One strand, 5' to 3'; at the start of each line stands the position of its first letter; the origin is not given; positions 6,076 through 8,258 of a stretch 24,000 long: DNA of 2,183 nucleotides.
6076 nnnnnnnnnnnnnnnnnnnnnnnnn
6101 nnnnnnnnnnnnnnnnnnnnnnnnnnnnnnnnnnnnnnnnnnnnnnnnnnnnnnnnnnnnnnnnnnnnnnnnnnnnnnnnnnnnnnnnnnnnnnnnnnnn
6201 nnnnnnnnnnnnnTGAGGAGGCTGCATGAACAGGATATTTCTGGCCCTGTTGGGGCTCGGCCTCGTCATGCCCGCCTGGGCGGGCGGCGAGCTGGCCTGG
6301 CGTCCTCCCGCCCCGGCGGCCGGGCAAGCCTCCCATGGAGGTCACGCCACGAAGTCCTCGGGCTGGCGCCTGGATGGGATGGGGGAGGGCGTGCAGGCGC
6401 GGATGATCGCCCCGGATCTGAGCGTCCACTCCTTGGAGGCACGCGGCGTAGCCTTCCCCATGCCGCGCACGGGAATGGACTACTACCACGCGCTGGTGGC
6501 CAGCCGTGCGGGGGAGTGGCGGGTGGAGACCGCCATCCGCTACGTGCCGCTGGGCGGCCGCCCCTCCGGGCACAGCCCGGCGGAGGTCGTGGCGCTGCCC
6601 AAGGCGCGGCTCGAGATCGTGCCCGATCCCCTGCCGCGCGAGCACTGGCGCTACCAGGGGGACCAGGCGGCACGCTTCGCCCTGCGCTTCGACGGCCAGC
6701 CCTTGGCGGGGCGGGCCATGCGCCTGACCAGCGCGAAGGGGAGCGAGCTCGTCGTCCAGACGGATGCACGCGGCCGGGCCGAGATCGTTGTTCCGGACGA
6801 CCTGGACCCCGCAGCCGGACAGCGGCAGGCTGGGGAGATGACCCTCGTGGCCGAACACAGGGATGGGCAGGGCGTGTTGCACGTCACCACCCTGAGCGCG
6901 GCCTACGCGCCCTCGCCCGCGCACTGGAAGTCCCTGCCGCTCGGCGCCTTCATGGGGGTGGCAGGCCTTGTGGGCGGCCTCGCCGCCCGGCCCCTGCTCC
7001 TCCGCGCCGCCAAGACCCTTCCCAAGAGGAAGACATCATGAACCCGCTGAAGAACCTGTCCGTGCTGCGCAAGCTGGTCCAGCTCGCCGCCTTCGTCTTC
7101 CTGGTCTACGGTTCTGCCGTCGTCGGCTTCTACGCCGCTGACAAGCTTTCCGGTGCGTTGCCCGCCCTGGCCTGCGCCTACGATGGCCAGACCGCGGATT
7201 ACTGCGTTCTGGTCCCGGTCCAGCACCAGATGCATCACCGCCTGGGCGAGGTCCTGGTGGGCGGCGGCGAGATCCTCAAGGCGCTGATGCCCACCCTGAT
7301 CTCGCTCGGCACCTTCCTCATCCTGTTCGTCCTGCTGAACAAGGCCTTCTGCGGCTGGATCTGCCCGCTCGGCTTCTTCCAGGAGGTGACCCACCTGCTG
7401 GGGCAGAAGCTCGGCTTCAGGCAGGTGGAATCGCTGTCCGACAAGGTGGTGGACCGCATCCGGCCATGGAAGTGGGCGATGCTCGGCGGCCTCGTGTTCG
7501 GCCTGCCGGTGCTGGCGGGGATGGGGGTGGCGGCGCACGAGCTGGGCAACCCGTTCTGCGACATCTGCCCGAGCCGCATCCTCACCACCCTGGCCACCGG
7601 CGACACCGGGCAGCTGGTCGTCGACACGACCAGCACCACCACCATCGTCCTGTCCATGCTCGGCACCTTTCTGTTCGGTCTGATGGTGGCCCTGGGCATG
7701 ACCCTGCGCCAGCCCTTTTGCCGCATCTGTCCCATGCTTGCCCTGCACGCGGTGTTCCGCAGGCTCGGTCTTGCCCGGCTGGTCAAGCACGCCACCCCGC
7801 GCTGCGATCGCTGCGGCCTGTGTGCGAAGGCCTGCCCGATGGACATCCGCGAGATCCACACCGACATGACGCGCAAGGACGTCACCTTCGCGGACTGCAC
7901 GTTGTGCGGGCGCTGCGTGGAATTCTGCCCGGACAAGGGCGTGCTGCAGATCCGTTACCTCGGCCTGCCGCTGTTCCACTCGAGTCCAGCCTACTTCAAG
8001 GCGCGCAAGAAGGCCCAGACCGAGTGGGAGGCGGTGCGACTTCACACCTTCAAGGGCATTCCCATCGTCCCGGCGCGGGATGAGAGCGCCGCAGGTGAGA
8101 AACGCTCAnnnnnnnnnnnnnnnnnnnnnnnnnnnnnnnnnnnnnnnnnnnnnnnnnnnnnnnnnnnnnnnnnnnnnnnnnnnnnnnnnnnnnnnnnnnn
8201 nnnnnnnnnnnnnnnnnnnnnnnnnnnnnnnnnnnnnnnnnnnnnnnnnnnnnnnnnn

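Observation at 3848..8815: Four-gene TonB-receptor / anchored periplasmic protein / polyferredoxin / DsbD_2-like permease operon in the variable ybeL-lnt slot: candidate redox-coupled metal uptake system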

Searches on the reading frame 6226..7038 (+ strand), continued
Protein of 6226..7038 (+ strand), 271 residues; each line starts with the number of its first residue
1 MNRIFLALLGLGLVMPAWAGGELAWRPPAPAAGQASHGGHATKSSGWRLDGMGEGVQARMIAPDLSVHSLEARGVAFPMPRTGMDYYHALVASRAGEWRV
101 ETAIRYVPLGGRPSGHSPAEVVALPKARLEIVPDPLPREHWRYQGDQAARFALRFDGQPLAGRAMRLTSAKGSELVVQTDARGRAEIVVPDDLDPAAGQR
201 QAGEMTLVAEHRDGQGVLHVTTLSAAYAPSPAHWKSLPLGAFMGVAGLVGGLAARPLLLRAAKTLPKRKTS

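Call 91: search_protein_families(library=pfam, proteins=[L085:14306-14788:+, L039:6944-7714:+, L039:7324-8265:+, L078:6593-7318:+, L078:2543-2896:+, L078:19858-20331:+, L036:4827-5813:+], max_evalue=0.001)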
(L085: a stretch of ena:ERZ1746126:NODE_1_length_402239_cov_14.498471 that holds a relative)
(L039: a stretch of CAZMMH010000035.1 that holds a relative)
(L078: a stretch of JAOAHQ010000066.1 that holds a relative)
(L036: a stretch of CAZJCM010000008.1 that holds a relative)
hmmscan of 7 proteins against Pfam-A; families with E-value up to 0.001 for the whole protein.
L085:14306-14788:+ (160 aa): 1 family
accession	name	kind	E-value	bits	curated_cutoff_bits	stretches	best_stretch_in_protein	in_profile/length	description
PF04314.18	PCuAC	-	1.2e-35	122.1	29.4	1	28-134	1-107/109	Copper chaperone PCu(A)C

L039:6944-7714:+ (256 aa): 2 families
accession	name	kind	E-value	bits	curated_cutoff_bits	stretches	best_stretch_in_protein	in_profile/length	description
PF02630.20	SCO1-SenC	-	2.1e-38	131.8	22.8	1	97-231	1-133/134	SCO1/SenC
PF00578.27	AhpC-TSA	-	1.1e-05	25.8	26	1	99-233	7-122/124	AhpC/TSA family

L039:7324-8265:+ (313 aa): 1 family
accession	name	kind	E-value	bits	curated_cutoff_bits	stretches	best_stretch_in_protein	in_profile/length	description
PF04314.18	PCuAC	-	2.6e-40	137.1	29.4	1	175-282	1-108/109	Copper chaperone PCu(A)C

L078:6593-7318:+ (241 aa): 1 family
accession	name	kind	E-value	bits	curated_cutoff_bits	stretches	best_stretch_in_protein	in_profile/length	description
PF13386.12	DsbD_2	-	7.1e-39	134.2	24.9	1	22-223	2-198/199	Cytochrome C biogenesis protein transmembrane region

L078:2543-2896:+ (117 aa): 0 families

L078:19858-20331:+ (157 aa): 1 family
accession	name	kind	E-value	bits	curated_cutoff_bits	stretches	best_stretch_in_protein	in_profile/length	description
PF05573.18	NosL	-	1.9e-34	119.2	24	1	26-148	6-130/131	NosL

L036:4827-5813:+ (328 aa): 0 families

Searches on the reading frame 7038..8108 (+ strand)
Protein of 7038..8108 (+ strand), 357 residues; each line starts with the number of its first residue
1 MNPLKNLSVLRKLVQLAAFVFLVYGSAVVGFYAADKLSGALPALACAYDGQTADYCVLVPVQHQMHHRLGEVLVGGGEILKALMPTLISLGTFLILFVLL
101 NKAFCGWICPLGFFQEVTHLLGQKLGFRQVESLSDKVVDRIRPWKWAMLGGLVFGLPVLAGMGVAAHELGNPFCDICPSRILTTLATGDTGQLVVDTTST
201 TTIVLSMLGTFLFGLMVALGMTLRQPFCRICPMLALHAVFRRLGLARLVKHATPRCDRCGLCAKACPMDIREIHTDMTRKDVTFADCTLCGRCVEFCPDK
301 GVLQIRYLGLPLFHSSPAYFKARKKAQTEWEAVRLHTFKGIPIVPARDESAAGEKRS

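Call 5: search_protein_families(library=pfam, proteins=[window:7038-8108:+], max_evalue=0.01)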
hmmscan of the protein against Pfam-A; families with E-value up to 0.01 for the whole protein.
window:7038-8108:+ (357 aa): 13 families
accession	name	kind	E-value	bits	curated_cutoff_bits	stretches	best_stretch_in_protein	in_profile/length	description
PF12801.12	Fer4_5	-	3.2e-13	49.9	22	1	85-127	4-47/48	4Fe-4S binding domain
PF13237.11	Fer4_10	-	7.1e-09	35.9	25.5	1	252-298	5-53/53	4Fe-4S dicluster domain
PF13187.11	Fer4_9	-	3e-07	30.8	27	1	255-300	1-50/52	4Fe-4S dicluster domain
PF00037.32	Fer4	-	5e-07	29.7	21.1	2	255-270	7-22/24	4Fe-4S binding domain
PF12838.12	Fer4_7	-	1.2e-06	29.3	27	1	255-298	1-49/52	4Fe-4S dicluster domain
PF25160.1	LdpA_Fe-S-bd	-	1.3e-05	25.3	27.6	1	225-270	7-42/49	LdpA Fe-S cluster-binding domain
PF12837.12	Fer4_6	-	4.1e-05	23.8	25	1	251-269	4-22/24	4Fe-4S binding domain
PF12797.12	Fer4_2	-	6.3e-05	23.1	24.5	1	286-298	9-21/22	4Fe-4S binding domain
PF13534.11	Fer4_17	-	0.00015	22.7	22.2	0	251-270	41-60/61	4Fe-4S dicluster domain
PF13183.11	Fer4_8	-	0.00018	22.4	27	0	255-299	4-66/68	4Fe-4S dicluster domain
PF14697.11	Fer4_21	-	0.00018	22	35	1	255-300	7-54/59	4Fe-4S dicluster domain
PF12800.12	Fer4_4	-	0.0038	17.9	24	0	255-269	3-17/17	4Fe-4S binding domain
PF12798.12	Fer4_3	-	0.0098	17.1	27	0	256-270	1-15/15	4Fe-4S binding domain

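Call 6: search_protein_families(library=ncbifam, proteins=[window:7038-8108:+], max_evalue=0.01)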
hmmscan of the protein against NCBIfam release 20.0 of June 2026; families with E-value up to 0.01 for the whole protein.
window:7038-8108:+ (357 aa): 45 families (the best 25 are shown)
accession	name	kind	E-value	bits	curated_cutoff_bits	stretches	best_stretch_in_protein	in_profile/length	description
TIGR02163.1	napH_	subfamily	2.5e-19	69.8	213.05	1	89-300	63-249/255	NapH/MauN family ferredoxin-type protein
NF007013.0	PRK09477.1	equivalog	1.3e-17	63.8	234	1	93-304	93-275/286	quinol dehydrogenase ferredoxin subunit NapH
TIGR00402.1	napF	equivalog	3.1e-07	30.4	102.2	1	253-300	34-82/149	ferredoxin-type protein NapF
NF004542.0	PRK05888.2-3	equivalog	3.9e-07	29.7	248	1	205-302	30-139/203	NADH-quinone oxidoreductase subunit NuoI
NF043039.1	HgcAB_like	equivalog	5.1e-07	29.6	285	1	216-300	261-347/350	HgcAB-like fusion protein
TIGR01971.1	NuoI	subfamily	5.6e-07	29.2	113.05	1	251-302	39-98/121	NADH-quinone oxidoreductase, chain I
NF045874.1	Vhu_polyferre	exception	8.3e-07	28.1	600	1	230-299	41-101/381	F420-non-reducing hydrogenase associated-polyferredoxin VhuB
NF009053.0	PRK12387.1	subfamily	1.3e-06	28.3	204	1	251-302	35-90/180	formate hydrogenlyase complex iron-sulfur subunit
NF006076.0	PRK08222.1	equivalog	1.4e-06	28.2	270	1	253-322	37-110/181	hydrogenase 4 subunit H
NF043069.1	T4HPD_activ_SAM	equivalog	2e-06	27.4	425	1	250-300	47-95/299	trans-4-hydroxy-L-proline dehydratase activase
NF038196.1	ferrodoxin_EFR1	subfamily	2.1e-06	27.9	75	1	250-301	180-228/242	EFR1 family ferrodoxin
NF007382.0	PRK09898.1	equivalog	2.3e-06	27.3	213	1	226-305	129-200/208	ferredoxin-like protein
NF005504.0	PRK07118.1-3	equivalog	3e-06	26.8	437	1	252-307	217-270/293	Fe-S cluster domain-containing protein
NF006221.0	PRK08348.1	subfamily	1.5e-05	24.7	124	1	252-302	42-92/136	NADH-plastoquinone oxidoreductase subunit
NF005503.0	PRK07118.1-2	equivalog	2.7e-05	23.6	252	1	256-300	140-182/292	RnfABCDGE type electron transport complex subunit B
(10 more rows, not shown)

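Call 37: find_homologous_proteins(query=window:7038-8108:+, max_evalue=1e-10)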
Query window:7038-8108:+ (357 aa): 1175 proteins with E <= 1e-10 among 8000 candidates; the best 120 are listed.
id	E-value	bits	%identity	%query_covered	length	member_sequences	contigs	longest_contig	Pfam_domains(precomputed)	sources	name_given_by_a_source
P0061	9.0e-226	767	94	100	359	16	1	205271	PF12801.13,PF00037.33,PF12838.13,PF25160.2,PF13237.12,PF13187.12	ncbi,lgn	ncbi:MAG: 4Fe-4S binding protein [Pseudomonadota bacterium]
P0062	1.4e-183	628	75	99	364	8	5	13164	PF12801.13,PF00037.33,PF12838.13,PF13237.12,PF13187.12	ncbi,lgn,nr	ncbi:MAG: 4Fe-4S binding protein [Halothiobacillaceae bacterium]|nr:4Fe-4S binding protein [Halothio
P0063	3.2e-169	581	68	99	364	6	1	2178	PF12801.13,PF12838.13,PF13237.12,PF13187.12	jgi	jgi:polyferredoxin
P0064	5.5e-169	580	73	94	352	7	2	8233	PF14697.12,PF12801.13,PF00037.33,PF12838.13,PF13237.12,PF13187.12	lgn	-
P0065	2.4e-168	578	71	91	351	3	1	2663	PF12801.13,PF00037.33,PF12838.13,PF13237.12,PF13187.12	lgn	-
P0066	1.2e-167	575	70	98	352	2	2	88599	PF12801.13,PF00037.33,PF12838.13,PF13237.12,PF13187.12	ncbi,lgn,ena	-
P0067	1.6e-167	575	74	93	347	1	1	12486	PF12801.13,PF00037.33,PF12838.13,PF25160.2,PF13237.12,PF13187.12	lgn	-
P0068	3.5e-167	574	70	96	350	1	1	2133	PF12801.13,PF00037.33,PF12838.13,PF13237.12,PF13187.12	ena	-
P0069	6.6e-167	573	68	98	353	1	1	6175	PF12801.13,PF00037.33,PF12838.13,PF25160.2,PF13237.12,PF13187.12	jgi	jgi:ferredoxin-type protein NapH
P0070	9.1e-167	573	72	94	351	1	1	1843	PF14697.12,PF12801.13,PF00037.33,PF12838.13,PF25160.2,PF13237.12,PF13187.12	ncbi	-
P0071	7.4e-166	570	73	93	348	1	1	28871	PF12801.13,PF00037.33,PF12838.13,PF13237.12,PF13187.12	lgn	-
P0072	9.6e-166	569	72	94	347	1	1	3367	PF12801.13,PF00037.33,PF12838.13,PF25160.2,PF13237.12,PF13187.12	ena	-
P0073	4.9e-165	567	72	92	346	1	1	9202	PF12801.13,PF00037.33,PF12838.13,PF13237.12,PF13187.12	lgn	-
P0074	8.1e-165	566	69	95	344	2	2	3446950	PF12801.13,PF00037.33,PF12838.13,PF25160.2,PF13237.12,PF13187.12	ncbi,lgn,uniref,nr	ncbi:4Fe-4S ferredoxin [Solemya pervernicosa gill symbiont]|uniref:4Fe-4S ferredoxin n=2 Tax=Gammapr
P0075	1.1e-164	566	72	92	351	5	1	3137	PF12801.13,PF00037.33,PF12838.13,PF25160.2,PF13237.12,PF13187.12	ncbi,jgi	-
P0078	2.9e-163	561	70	92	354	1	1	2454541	PF12801.13,PF00037.33,PF12838.13,PF13237.12,PF13187.12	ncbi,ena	-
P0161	3.4e-159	548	69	94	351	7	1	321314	PF12801.13,PF00037.33,PF12838.13,PF25160.2,PF13237.12,PF13183.12,PF13187.12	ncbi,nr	ncbi:MAG: 4Fe-4S binding protein [Chromatiaceae bacterium]|nr:4Fe-4S binding protein [Chromatiaceae 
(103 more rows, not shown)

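Call 88: find_encoding_contigs(protein=P0074, flank=7000, max_places=1)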
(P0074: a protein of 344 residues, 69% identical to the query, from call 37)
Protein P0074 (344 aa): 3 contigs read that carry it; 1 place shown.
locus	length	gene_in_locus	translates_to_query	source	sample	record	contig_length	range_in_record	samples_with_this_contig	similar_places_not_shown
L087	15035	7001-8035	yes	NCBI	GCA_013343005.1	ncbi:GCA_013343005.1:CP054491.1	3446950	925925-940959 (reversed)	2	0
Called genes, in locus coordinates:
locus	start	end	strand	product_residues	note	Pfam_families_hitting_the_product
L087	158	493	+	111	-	-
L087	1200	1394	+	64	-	-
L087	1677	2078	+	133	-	PF00027:cNMP_binding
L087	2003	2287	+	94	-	PF13545:HTH_Crp_2 (weak)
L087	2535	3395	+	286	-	PF13103:TonB_2 (faint), PF03544:TonB_C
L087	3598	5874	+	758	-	PF07715:Plug, PF00593:TonB_dep_Rec_b-barrel, PF14905:OMP_b-brl_3 (weak)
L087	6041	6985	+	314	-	PF10670:DUF4198 (weak)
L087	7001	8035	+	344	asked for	PF12801:Fer4_5, PF00037:Fer4 (faint), PF25160:LdpA_Fe-S-bd (faint), PF13237:Fer4_10, PF12838:Fer4_7 (weak), PF13187:Fer4_9 (weak)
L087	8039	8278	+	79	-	PF13386:DsbD_2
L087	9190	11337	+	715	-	PF18764:nos_propeller, PF13473:Cupredoxin_1 (faint), PF00116:COX2 (weak)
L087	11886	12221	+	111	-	PF00034:Cytochrom_C, PF13442:Cytochrome_CBB3 (weak)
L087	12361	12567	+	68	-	-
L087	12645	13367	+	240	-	PF00034:Cytochrom_C, PF13442:Cytochrome_CBB3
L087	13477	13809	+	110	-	-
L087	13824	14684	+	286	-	-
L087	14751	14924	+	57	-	-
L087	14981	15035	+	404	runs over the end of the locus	PF05048:NosD, PF13229:Beta_helix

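Call 89: find_encoding_contigs(protein=P0161, flank=7000, max_places=1)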
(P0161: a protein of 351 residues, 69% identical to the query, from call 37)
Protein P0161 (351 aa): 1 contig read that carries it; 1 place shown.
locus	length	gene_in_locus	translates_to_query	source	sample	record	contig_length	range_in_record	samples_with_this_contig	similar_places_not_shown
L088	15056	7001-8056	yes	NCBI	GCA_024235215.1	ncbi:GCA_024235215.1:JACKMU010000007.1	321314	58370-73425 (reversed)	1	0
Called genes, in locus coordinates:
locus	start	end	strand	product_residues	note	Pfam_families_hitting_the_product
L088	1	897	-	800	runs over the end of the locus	-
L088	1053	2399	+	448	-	PF04892:VanZ-LLP1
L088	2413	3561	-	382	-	-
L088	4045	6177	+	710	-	PF07715:Plug, PF00593:TonB_dep_Rec_b-barrel, PF14905:OMP_b-brl_3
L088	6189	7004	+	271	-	-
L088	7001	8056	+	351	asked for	PF12801:Fer4_5, PF00037:Fer4 (faint), PF25160:LdpA_Fe-S-bd (faint), PF13183:Fer4_8 (faint), PF13237:Fer4_10, PF12838:Fer4_7, PF13187:Fer4_9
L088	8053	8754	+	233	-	PF02683:DsbD_TM (weak), PF13386:DsbD_2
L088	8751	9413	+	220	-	PF01618:MotA_ExbB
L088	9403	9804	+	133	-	PF02472:ExbD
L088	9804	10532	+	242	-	PF13103:TonB_2 (weak), PF03544:TonB_C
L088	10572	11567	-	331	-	PF00561:Abhydrolase_1, PF12146:Hydrolase_4, PF12697:Abhydrolase_6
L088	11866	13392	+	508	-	-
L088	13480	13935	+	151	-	-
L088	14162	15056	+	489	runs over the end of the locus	PF02696:SelO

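Call 90: find_encoding_contigs(protein=P0078, flank=7000, max_places=1)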
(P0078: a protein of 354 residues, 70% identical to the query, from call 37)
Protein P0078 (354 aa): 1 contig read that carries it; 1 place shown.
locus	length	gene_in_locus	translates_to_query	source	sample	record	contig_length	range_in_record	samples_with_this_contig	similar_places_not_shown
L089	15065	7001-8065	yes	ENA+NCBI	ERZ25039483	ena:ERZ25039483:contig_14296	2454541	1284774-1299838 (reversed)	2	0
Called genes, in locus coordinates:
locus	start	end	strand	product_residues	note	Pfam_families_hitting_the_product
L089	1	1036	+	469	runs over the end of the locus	PF00749:tRNA-synt_1c, PF19269:Anticodon_2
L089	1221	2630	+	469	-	PF01921:tRNA-synt_1f (faint), PF01406:tRNA-synt_1e, PF09334:tRNA-synt_1g (weak), PF09190:DALR_2, PF23493:CysS_C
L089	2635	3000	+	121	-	PF01258:zf-dskA_traR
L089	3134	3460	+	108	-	PF02627:CMD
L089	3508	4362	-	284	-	PF00763:THF_DHG_CYH, PF02882:THF_DHG_CYH_C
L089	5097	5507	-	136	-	PF21291:CYNS_N, PF02560:Cyanate_lyase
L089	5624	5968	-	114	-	-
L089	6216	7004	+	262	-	PF10670:DUF4198 (weak)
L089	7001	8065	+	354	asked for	PF12801:Fer4_5, PF00037:Fer4 (faint), PF13237:Fer4_10, PF12838:Fer4_7 (weak), PF13187:Fer4_9 (weak)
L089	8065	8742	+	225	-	PF13386:DsbD_2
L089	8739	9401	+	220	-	PF01618:MotA_ExbB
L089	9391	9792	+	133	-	PF02472:ExbD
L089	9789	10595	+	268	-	-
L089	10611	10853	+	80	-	-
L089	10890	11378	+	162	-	PF04314:LpqE-like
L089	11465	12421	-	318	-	PF00158:Sigma54_activat, PF14532:Sigma54_activ_2, PF01078:Mg_chelatase (faint), PF07724:AAA_2, PF00004:AAA (weak), PF07728:AAA_5 (weak), PF25601:AAA_lid_14, PF02954:HTH_8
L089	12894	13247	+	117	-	-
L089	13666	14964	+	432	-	PF05697:Trigger_N, PF00254:FKBP_C, PF05698:Trigger_C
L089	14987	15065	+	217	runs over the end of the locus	PF00574:CLP_protease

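Call 91: search_protein_families(library=pfam, proteins=[L087:9190-11337:+, L089:10611-10853:+], max_evalue=0.001)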
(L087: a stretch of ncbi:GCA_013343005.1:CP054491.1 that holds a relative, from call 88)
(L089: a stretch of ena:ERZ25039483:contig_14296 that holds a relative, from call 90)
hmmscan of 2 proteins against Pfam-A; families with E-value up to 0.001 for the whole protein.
L087:9190-11337:+ (715 aa): 3 families
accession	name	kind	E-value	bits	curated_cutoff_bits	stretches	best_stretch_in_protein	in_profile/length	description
PF18764.7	nos_propeller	-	5.5e-34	116.4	30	1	434-504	2-71/71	Nitrous oxide reductase propeller repeat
PF00116.26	COX2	-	5.6e-06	26.7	22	1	582-640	55-113/120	Cytochrome C oxidase subunit II, periplasmic domain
PF13473.12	Cupredoxin_1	-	1.9e-05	25.1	27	1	561-646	26-104/104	Cupredoxin-like domain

L089:10611-10853:+ (80 aa): 0 families

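Call 92: predict_structure(alignment_id=A2)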
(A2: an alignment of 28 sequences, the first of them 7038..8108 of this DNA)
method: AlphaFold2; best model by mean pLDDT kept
length: 357 residues; sequences in the alignment: 28
mean_pLDDT: 48.9   pTM: 0.44
mean pLDDT of the five models: 48.9, 48.4, 44.2, 44.0, 43.8
residues with pLDDT >= 90: 0; 70-90: 6; 50-70: 163; < 50: 188
segments of 3 or more residues with pLDDT < 50: 3-5, 23-58, 102-110, 169-173, 185-188, 223-237, 244-310, 312-315, 329-331, 337-357
pLDDT, mean of each block of 10 residues (from residue 1): 50 54 44 40 30 41 58 71 63 57 44 55 63 58 62 61 58 49 50 55 59 59 43 48 46 35 33 35 35 35 43 48 49 48 38 39
secondary structure, 60 per line:
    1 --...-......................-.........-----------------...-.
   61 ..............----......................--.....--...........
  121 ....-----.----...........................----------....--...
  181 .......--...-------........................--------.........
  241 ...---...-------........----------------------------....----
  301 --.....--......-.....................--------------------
elements in order: H7-28 H30-38 H60-74 H79-100 H103-107 H110-124 H135-161 H172-175 H178-187 H200-222 H232-243 E247-249 H257-264 H293-296 E303-307 E310-315 H317-337
